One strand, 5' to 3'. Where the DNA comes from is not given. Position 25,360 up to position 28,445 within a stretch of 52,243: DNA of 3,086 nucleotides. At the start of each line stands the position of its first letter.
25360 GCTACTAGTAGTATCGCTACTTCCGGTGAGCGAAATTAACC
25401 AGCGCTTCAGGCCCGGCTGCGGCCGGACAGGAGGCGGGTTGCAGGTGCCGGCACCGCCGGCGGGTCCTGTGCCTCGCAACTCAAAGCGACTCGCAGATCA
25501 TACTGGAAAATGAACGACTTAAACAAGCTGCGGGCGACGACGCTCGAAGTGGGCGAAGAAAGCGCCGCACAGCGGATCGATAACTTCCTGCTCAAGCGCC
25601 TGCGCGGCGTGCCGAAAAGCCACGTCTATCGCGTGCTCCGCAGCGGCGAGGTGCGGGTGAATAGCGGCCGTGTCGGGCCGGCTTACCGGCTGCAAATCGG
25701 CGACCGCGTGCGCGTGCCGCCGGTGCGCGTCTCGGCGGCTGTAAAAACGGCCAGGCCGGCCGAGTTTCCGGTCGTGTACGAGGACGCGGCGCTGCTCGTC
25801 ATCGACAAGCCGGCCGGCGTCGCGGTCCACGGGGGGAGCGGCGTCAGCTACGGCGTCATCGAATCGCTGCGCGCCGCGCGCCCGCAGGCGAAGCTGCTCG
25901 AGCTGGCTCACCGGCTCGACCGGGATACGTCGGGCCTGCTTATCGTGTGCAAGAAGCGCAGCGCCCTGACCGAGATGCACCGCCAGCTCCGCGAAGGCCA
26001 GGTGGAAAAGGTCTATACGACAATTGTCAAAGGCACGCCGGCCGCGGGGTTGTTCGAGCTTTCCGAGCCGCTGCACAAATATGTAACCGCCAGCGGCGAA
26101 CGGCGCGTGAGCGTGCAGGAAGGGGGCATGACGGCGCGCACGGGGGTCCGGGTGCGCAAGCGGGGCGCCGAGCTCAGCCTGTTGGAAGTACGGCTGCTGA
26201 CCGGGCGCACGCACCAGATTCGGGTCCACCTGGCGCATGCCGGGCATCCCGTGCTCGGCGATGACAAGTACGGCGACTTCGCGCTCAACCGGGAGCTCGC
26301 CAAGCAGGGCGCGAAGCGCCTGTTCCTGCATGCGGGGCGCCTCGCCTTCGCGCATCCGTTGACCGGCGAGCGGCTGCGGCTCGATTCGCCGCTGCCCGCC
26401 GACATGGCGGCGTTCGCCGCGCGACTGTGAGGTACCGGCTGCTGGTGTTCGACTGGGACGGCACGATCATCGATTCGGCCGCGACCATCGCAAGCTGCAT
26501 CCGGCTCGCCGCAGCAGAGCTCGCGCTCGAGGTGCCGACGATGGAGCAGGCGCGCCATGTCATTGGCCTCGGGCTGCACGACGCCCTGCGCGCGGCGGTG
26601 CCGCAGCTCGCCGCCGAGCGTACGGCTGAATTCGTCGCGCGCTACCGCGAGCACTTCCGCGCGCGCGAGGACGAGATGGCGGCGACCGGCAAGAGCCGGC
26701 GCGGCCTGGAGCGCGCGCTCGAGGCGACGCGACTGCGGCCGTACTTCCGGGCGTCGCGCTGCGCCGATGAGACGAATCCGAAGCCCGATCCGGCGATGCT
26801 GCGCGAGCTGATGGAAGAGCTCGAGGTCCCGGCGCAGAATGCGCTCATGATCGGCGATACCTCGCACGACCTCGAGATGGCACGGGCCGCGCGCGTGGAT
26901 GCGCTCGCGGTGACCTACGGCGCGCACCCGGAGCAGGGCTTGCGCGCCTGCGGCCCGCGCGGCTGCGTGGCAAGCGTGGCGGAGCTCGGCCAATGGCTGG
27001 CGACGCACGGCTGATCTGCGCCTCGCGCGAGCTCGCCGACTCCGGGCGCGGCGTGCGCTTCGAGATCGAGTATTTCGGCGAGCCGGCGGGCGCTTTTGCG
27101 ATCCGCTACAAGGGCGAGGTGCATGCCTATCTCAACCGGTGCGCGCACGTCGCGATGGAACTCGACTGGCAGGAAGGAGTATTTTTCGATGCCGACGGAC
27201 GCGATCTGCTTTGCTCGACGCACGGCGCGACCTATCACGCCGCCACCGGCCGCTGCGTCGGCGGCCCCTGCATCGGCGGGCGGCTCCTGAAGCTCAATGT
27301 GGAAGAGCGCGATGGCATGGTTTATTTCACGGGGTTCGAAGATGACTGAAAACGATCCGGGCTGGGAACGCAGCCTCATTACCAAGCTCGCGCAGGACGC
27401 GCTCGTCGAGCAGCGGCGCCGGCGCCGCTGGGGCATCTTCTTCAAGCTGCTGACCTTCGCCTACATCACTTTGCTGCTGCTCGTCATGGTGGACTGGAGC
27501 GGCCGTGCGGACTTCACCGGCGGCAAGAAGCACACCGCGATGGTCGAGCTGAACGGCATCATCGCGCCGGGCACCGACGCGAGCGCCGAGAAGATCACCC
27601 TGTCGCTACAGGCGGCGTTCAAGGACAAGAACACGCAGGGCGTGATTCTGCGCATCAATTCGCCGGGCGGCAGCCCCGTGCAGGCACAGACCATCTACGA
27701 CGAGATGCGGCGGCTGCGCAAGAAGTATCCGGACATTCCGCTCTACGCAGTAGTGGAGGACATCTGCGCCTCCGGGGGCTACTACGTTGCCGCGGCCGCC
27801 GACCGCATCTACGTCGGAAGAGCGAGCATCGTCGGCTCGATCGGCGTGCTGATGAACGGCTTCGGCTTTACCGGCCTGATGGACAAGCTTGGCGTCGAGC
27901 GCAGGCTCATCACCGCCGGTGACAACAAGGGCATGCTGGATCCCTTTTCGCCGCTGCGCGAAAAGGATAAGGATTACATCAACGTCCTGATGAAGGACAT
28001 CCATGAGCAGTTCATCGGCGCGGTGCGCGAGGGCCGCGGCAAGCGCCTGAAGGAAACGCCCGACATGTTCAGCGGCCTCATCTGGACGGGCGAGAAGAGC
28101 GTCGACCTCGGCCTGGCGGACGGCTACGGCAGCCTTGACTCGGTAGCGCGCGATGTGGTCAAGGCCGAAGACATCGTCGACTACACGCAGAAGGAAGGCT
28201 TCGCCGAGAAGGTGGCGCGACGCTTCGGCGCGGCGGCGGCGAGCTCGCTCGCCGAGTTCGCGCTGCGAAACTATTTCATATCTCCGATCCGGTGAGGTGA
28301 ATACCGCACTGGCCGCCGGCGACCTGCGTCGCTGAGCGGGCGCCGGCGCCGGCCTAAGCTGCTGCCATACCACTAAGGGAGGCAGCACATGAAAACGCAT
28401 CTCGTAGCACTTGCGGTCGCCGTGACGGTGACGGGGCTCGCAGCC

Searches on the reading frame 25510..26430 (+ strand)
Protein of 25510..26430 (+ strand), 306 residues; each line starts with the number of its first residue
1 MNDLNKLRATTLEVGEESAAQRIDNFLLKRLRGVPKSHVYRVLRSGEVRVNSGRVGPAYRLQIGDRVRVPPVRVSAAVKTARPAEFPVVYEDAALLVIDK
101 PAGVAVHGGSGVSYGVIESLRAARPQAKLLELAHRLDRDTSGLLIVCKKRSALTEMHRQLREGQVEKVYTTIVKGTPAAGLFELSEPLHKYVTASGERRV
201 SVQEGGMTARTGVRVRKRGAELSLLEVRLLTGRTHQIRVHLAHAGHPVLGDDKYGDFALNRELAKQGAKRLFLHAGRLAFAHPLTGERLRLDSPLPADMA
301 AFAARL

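Call 39: find_encoding_contigs(protein=window:25510-26430:+, flank=10000, max_places=10)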
Protein window:25510-26430:+ (306 aa): 4 contigs read that carry it; 4 places shown.
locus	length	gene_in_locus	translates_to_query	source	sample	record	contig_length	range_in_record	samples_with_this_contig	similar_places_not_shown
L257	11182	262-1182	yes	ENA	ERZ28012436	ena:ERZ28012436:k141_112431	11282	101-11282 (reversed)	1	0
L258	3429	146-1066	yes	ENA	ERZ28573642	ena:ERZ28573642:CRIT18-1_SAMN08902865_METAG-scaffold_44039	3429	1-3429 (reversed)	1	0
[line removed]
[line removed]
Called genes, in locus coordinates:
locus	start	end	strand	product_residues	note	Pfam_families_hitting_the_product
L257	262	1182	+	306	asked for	PF01479:S4, PF00849:PseudoU_synth_2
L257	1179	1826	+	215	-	PF00702:Hydrolase, PF12710:HAD, PF13419:HAD_2, PF13242:Hydrolase_like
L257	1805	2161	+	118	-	PF00355:Rieske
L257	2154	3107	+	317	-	PF25145:NfeD1b_N (weak), PF01343:Peptidase_S49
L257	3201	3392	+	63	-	-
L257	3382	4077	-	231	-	-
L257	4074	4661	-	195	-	PF02545:Maf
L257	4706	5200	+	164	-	PF02620:YceD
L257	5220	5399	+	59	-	PF01783:Ribosomal_L32p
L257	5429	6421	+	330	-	PF02504:FA_synthesis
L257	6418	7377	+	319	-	PF00108:Thiolase_N (faint), PF08545:ACP_syn_III, PF08541:ACP_syn_III_C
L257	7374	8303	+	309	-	PF00698:Acyl_transf_1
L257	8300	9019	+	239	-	PF00106:adh_short, PF08659:KR, PF13561:adh_short_C2, PF23441:SDR (weak)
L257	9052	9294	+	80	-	PF14573:PP-binding_2 (weak), PF23297:ACP_SdgA_C (weak), PF00550:PP-binding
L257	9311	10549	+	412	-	PF00109:ketoacyl-synt, PF02801:Ketoacyl-synt_C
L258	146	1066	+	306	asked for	PF01479:S4, PF00849:PseudoU_synth_2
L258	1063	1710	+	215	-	PF00702:Hydrolase, PF12710:HAD, PF13419:HAD_2, PF13242:Hydrolase_like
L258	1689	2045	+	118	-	PF00355:Rieske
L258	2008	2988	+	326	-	PF25145:NfeD1b_N (weak), PF01343:Peptidase_S49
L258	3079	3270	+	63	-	-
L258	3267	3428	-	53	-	?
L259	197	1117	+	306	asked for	PF01479:S4, PF00849:PseudoU_synth_2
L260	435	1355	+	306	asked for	PF01479:S4, PF00849:PseudoU_synth_2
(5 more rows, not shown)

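Call 57: search_protein_families(library=pfam, proteins=[L258:1063-1710:+], max_evalue=0.001)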
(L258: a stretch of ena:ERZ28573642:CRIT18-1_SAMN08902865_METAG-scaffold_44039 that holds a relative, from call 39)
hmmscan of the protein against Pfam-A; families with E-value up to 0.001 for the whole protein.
L258:1063-1710:+ (215 aa): 4 families
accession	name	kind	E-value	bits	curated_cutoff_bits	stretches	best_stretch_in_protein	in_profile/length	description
PF13419.12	HAD_2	-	2.3e-33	116.3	23.8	1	7-182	2-178/178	Haloacid dehalogenase-like hydrolase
PF00702.32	Hydrolase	-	2.5e-26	93.7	26.4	1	3-175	1-190/191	haloacid dehalogenase-like hydrolase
PF13242.12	Hydrolase_like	-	1.9e-13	50.5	22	1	139-207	4-75/75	HAD-hyrolase-like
PF12710.13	HAD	-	1.1e-11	46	27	1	6-173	1-189/189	haloacid dehalogenase-like hydrolase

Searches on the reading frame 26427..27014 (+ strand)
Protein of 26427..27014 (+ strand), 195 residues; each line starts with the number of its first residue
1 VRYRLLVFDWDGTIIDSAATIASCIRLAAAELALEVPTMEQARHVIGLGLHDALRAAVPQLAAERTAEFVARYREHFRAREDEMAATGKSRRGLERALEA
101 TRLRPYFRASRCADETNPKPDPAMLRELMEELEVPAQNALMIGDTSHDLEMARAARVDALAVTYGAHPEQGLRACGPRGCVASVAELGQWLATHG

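Call 6: search_protein_families(library=ncbifam, proteins=[window:26427-27014:+], max_evalue=0.001)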
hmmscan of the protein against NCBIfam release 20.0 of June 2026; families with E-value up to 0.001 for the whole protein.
window:26427-27014:+ (195 aa): 29 families (the best 25 are shown)
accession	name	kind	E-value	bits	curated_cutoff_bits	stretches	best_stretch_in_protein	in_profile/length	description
NF009695.0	PRK13222.1-2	equivalog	2.2e-22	79.7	225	2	87-192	117-223/226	phosphoglycolate phosphatase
NF009804.0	PRK13288.1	equivalog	1.3e-19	70.5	218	2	87-187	105-206/215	pyrophosphatase PpaX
TIGR01449.2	PGP_bact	equivalog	4.2e-19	68.9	180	2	7-101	2-97/213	phosphoglycolate phosphatase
TIGR01454.1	AHBA_synth_RP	hypoth_equivalog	6.6e-19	68.4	246.65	1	84-190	95-202/205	AHBA synthesis associated protein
NF009698.0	PRK13223.1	equivalog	2.9e-15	56.2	466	2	83-167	119-205/272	phosphoglycolate phosphatase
NF009697.0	PRK13222.1-4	equivalog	2.1e-14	53.4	327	2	3-86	7-90/232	phosphoglycolate phosphatase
TIGR01549.1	HAD-SF-IA-v1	subfamily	6.5e-13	49.3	23.3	1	6-155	2-148/149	HAD-IA family hydrolase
NF009694.0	PRK13222.1-1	equivalog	1.7e-11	44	415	1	98-167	145-215/252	phosphoglycolate phosphatase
NF009696.0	PRK13222.1-3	equivalog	2e-11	44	359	1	114-182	137-207/223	N-acetylmuramic acid 6-phosphate phosphatase MupP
TIGR03351.1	PhnX-like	hypoth_equivalog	3.2e-11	43.6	218.9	1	114-191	140-219/220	phosphonatase-like hydrolase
TIGR01422.2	phosphonatase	equivalog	6.3e-11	42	220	1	112-166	147-203/251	phosphonoacetaldehyde hydrolase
NF009700.0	PRK13226.1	equivalog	7.9e-11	42.1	342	1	4-79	13-88/229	phosphoglycolate phosphatase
TIGR02009.1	PGMB-YQAB-SF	subfamily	2.6e-09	37.5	153.35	1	84-162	107-186/186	beta-phosphoglucomutase family hydrolase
TIGR01509.1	HAD-SF-IA-v3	subfamily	1e-08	35.5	29.4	1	6-155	2-147/154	HAD-IA family hydrolase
TIGR01656.1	Histidinol-ppas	subfamily_domain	1.3e-08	34.9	84.15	1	75-160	64-143/149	histidinol-phosphate phosphatase domain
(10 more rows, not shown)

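Call 57: search_protein_families(library=pfam, proteins=[window:26427-27014:+], max_evalue=0.001)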
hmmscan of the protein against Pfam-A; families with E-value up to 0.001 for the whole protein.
window:26427-27014:+ (195 aa): 4 families
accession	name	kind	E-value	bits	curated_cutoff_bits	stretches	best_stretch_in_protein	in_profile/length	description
PF13419.12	HAD_2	-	2.9e-25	89.8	23.8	2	86-162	101-178/178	Haloacid dehalogenase-like hydrolase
PF00702.32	Hydrolase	-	4.6e-19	70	26.4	1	3-155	1-190/191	haloacid dehalogenase-like hydrolase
PF13242.12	Hydrolase_like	-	1.1e-11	45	22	1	119-187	4-75/75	HAD-hyrolase-like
PF12710.13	HAD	-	4.5e-07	30.9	27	1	6-153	1-189/189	haloacid dehalogenase-like hydrolase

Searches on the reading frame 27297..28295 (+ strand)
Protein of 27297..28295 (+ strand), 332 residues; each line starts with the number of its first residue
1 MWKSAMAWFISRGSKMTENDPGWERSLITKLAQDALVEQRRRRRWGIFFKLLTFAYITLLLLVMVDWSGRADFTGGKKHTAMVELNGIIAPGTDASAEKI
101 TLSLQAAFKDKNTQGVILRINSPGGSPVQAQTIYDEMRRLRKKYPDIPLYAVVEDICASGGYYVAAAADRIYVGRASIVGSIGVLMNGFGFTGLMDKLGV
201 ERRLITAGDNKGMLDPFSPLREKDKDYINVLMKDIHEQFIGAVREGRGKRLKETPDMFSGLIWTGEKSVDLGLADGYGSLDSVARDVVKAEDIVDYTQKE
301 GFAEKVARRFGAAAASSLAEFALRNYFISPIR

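Call 29: find_encoding_contigs(protein=window:27297-28295:+, flank=10000, max_places=10)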
Protein window:27297-28295:+ (332 aa): no gene with exactly this product is on record in the collection.
